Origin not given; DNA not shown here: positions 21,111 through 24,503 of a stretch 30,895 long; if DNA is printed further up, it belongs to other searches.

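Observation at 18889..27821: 8.5-kb regulator + tandem SBBP beta-propeller cassette interrupting a pyrimidine gene cluster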

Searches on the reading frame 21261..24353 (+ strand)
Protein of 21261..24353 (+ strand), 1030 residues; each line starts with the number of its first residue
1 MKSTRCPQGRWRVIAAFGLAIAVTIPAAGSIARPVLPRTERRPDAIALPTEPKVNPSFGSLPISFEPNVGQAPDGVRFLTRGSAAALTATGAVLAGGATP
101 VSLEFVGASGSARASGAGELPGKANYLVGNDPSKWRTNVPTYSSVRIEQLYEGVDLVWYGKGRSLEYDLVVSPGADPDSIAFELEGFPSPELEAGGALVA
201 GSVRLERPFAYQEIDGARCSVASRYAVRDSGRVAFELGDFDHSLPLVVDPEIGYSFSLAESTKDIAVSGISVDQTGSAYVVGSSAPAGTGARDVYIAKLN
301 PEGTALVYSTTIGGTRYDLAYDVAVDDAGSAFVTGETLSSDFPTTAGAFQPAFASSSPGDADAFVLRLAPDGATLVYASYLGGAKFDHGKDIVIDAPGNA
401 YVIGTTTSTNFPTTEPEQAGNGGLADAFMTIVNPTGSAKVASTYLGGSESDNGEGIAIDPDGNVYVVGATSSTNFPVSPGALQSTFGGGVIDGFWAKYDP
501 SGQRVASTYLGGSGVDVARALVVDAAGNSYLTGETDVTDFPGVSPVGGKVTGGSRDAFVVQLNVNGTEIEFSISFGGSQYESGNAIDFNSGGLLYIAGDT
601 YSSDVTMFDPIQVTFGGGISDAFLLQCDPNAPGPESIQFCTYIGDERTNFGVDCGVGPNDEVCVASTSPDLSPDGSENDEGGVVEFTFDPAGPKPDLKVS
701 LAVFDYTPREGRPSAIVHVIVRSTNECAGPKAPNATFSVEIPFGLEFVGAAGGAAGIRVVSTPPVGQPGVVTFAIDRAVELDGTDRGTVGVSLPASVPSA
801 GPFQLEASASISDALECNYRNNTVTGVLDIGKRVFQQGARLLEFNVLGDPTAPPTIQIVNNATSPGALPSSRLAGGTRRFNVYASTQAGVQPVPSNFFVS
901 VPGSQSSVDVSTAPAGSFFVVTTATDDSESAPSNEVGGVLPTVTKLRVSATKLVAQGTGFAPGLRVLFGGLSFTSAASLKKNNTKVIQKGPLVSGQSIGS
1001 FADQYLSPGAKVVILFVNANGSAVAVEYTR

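Call 3: search_protein_families(library=pfam, proteins=[window:21261-24353:+], max_evalue=0.01)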
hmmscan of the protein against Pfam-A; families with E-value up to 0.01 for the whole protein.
window:21261-24353:+ (1030 aa): 3 families
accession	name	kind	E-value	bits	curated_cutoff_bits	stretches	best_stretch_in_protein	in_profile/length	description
PF25778.1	DUF7948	-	1.1e-46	160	27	1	65-251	1-214/214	Domain of unknown function (DUF7948)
PF06739.17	SBBP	-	1.3e-30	105.5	20.5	4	442-476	3-38/38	Beta-propeller repeat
PF17164.10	DUF5122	-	0.0072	17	27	0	546-567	8-31/36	Domain of unknown function (DUF5122) beta-propeller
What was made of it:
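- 21261..24353 (+): SBBP1, 1030 aa: signal peptide, DUF7948 (aa 65-251), SBBP propeller (to about aa 640), a variable Ig-like region (about aa 690-940; nt 23331-24080), and a conserved C-terminal domain ending in VAVEYTR. Pfam DUF7948 1.1e-46 and SBBP 1.3e-30 (call 3).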

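Call 11: search_protein_families(library=ncbifam, proteins=[window:21261-24350:+], max_evalue=0.01)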
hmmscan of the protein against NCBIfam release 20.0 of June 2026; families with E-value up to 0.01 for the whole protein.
window:21261-24350:+ (1030 aa): 2 families
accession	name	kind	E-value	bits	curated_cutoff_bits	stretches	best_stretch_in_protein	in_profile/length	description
NF047494.1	Lepto_SBBP_lipo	equivalog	2e-24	86.1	400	3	392-473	371-448/466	SBBP repeat beta-propeller lipoprotein, LipL53 family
TIGR02608.1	delta_60_rpt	domain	3.1e-05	23.7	76.5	0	268-304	4-39/55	delta-60 repeat domain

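Call 12: find_encoding_contigs(protein=window:21261-24353:+, flank=10000, max_places=6)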
Protein window:21261-24353:+ (1030 aa): 5 contigs read that carry it; 5 places shown.
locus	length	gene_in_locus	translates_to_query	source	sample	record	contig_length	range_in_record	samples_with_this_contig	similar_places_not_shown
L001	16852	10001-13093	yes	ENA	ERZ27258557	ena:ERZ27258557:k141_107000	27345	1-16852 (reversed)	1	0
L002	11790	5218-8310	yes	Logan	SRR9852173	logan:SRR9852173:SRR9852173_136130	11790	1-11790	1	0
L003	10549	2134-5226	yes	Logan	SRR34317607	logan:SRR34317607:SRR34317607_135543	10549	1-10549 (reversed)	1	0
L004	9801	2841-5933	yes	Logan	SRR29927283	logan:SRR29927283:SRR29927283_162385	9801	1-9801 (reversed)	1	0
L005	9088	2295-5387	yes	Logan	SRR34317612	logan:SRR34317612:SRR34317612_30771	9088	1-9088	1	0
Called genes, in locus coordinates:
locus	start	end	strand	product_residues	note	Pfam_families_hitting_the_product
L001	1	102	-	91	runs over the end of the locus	PF01649:Ribosomal_S20p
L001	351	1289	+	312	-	PF01619:Pro_dh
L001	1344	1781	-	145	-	PF00571:CBS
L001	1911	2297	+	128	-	-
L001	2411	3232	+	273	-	PF10099:RskA_C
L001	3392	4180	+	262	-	PF02348:CTP_transf_3, PF12804:NTP_transf_3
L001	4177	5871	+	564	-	PF06418:CTP_synth_N, PF00117:GATase, PF07722:Peptidase_C26 (faint)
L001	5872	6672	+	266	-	PF10418:DHODB_Fe-S_bind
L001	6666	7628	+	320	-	PF01180:DHO_dh, PF01207:Dus (weak), PF03060:NMO (faint)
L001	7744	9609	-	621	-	PF00486:Trans_reg_C, PF13181:TPR_8 (faint), PF13424:TPR_12 (faint), PF13414:TPR_11 (faint), PF13428:TPR_14 (faint), PF13432:TPR_16 (weak), PF00515:TPR_1, PF07719:TPR_2 (weak), +5 more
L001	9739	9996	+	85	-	-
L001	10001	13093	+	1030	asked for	PF25778:DUF7948, PF06739:SBBP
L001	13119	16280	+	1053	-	PF25778:DUF7948, PF06739:SBBP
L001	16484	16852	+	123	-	?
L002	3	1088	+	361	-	?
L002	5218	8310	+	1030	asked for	PF25778:DUF7948, PF06739:SBBP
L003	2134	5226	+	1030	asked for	PF25778:DUF7948, PF06739:SBBP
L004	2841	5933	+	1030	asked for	PF25778:DUF7948, PF06739:SBBP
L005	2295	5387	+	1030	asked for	PF25778:DUF7948, PF06739:SBBP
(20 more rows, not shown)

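Call 37: find_homologous_proteins(query=window:21261-24350:+, max_evalue=1e-10)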
Query window:21261-24350:+ (1030 aa): 7249 proteins with E <= 1e-10 among 8000 candidates; the best 120 are listed.
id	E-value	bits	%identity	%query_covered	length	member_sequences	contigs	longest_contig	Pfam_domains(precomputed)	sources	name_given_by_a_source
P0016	0.0e+0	2234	99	100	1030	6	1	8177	PF25778.2,PF06739.18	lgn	-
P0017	0.0e+0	1668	74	100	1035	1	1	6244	PF25778.2,PF06739.18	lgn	-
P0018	0.0e+0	1481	69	100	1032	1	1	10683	PF25778.2,PF06739.18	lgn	-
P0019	0.0e+0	1440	66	100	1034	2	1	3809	PF25778.2,PF06739.18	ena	-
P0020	0.0e+0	1436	66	100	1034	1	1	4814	PF25778.2,PF06739.18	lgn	-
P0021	0.0e+0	1374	64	100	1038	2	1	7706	PF25778.2,PF06739.18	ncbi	-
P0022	0.0e+0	1338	64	95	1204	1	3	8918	PF25778.2,PF06739.18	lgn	-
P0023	0.0e+0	1319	63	100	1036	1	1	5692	PF25778.2,PF06739.18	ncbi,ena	-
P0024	0.0e+0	1093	38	58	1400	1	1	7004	PF27985.1,PF25778.2,PF06739.18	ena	-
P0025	0.0e+0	1043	36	61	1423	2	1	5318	PF25778.2,PF06739.18,PF18911.7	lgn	-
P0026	0.0e+0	1017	53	95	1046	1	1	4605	PF25778.2,PF06739.18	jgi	jgi:hypothetical protein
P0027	3.5e-295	1000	53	96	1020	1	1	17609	PF25778.2,PF06739.18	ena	-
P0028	1.0e-292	992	54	95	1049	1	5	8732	PF25778.2,PF06739.18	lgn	-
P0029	3.0e-290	984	52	95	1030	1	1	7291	PF25778.2,PF06739.18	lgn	-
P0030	2.5e-289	981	51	100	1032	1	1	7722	PF25778.2,PF06739.18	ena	-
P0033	8.7e-273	926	50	94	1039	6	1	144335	PF25778.2,PF06739.18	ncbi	-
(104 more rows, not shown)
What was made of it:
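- Relatives fuse DUF7948-SBBP to many other domains (call 37).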

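Call 39: find_encoding_contigs(protein=P0033, flank=10000, max_places=2)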
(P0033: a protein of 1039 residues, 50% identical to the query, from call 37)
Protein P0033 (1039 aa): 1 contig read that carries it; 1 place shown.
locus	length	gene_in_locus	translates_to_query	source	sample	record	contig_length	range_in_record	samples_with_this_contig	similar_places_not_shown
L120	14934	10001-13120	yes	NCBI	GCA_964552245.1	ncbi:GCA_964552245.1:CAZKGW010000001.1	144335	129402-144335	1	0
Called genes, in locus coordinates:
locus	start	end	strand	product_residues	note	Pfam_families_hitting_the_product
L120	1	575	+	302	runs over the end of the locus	PF01619:Pro_dh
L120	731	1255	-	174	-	PF00571:CBS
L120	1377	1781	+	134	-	-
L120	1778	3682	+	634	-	PF03109:ABC1 (faint), PF00069:Pkinase, PF07714:PK_Tyr_Ser-Thr, PF06293:Kdo (weak), PF03781:FGE-sulfatase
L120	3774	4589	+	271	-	PF10099:RskA_C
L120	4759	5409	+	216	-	PF02348:CTP_transf_3, PF12804:NTP_transf_3 (faint)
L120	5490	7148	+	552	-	PF06418:CTP_synth_N, PF00117:GATase, PF07722:Peptidase_C26 (weak)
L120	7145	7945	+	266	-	PF10418:DHODB_Fe-S_bind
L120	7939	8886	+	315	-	PF01180:DHO_dh, PF01207:Dus (faint), PF03060:NMO (weak)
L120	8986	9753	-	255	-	PF19420:DDAH_eukar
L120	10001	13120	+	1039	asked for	PF25778:DUF7948, PF06739:SBBP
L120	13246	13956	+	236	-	PF00215:OMPdecase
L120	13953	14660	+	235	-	PF00561:Abhydrolase_1, PF12697:Abhydrolase_6, PF06821:Ser_hydrolase (faint), PF12146:Hydrolase_4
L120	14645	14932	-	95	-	?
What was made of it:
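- L120 keeps an SBBP gene at the site without REG or the small ORF (call 39), so SBBP does not strictly need them. L120 has an SBBP gene at the site without REG or the small ORF (call 39).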

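Call 40: find_encoding_contigs(protein=P0027, flank=10000, max_places=2)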
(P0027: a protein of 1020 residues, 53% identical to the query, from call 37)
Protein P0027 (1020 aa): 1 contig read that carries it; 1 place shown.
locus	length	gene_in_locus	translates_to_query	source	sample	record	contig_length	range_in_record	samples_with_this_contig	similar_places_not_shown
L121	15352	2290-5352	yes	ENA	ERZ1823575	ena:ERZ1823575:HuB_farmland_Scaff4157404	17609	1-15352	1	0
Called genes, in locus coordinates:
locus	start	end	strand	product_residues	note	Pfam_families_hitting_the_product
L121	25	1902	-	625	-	PF00486:Trans_reg_C, PF14559:TPR_19 (faint), PF13428:TPR_14 (faint), PF13181:TPR_8 (faint), PF13432:TPR_16 (faint), PF21033:RMD1-3 (faint), PF00515:TPR_1 (faint), PF13414:TPR_11 (weak), +3 more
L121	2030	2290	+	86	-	-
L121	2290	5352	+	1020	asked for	PF25778:DUF7948, PF06739:SBBP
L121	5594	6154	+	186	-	PF16036:Chalcone_3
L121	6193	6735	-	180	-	PF01936:NYN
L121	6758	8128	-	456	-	PF00072:Response_reg, PF00158:Sigma54_activat, PF13191:AAA_16 (weak), PF14532:Sigma54_activ_2, PF07728:AAA_5, PF25601:AAA_lid_14, PF02954:HTH_8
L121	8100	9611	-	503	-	PF00672:HAMP, PF00512:HisKA, PF02518:HATPase_c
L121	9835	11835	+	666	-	PF00999:Na_H_Exchanger, PF02254:TrkA_N, PF02080:TrkA_C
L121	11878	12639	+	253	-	PF00215:OMPdecase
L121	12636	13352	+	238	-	PF06821:Ser_hydrolase (faint), PF12697:Abhydrolase_6, PF00561:Abhydrolase_1, PF03096:Ndr (weak), PF12146:Hydrolase_4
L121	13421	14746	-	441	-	PF07994:NAD_binding_5, PF01658:Inos-1-P_synth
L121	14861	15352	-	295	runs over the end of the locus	PF14326:DUF4384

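Call 41: find_encoding_contigs(protein=P0018, flank=10000, max_places=2)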
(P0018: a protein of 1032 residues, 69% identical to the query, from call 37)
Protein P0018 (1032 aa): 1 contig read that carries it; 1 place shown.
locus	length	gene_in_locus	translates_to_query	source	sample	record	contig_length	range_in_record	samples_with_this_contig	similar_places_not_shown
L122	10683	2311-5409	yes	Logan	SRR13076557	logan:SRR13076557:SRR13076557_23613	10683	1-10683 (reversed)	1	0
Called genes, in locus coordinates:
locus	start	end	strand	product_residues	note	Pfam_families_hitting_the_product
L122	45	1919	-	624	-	PF00486:Trans_reg_C, PF13181:TPR_8 (faint), PF13428:TPR_14 (faint), PF13424:TPR_12 (faint), PF13432:TPR_16 (faint), PF07719:TPR_2 (faint), PF13414:TPR_11 (faint), PF00515:TPR_1 (weak), +4 more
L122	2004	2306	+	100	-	-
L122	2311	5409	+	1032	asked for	PF25778:DUF7948, PF06739:SBBP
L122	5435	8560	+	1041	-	PF25778:DUF7948, PF06739:SBBP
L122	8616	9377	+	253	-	PF00215:OMPdecase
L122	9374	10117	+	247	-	PF00561:Abhydrolase_1, PF12697:Abhydrolase_6, PF12146:Hydrolase_4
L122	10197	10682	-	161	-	?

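Call 78: search_protein_families(library=padloc, proteins=[window:21261-24350:+], max_evalue=0.001)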
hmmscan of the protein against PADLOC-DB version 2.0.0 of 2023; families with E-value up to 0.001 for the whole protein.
window:21261-24350:+ (1030 aa): 0 families
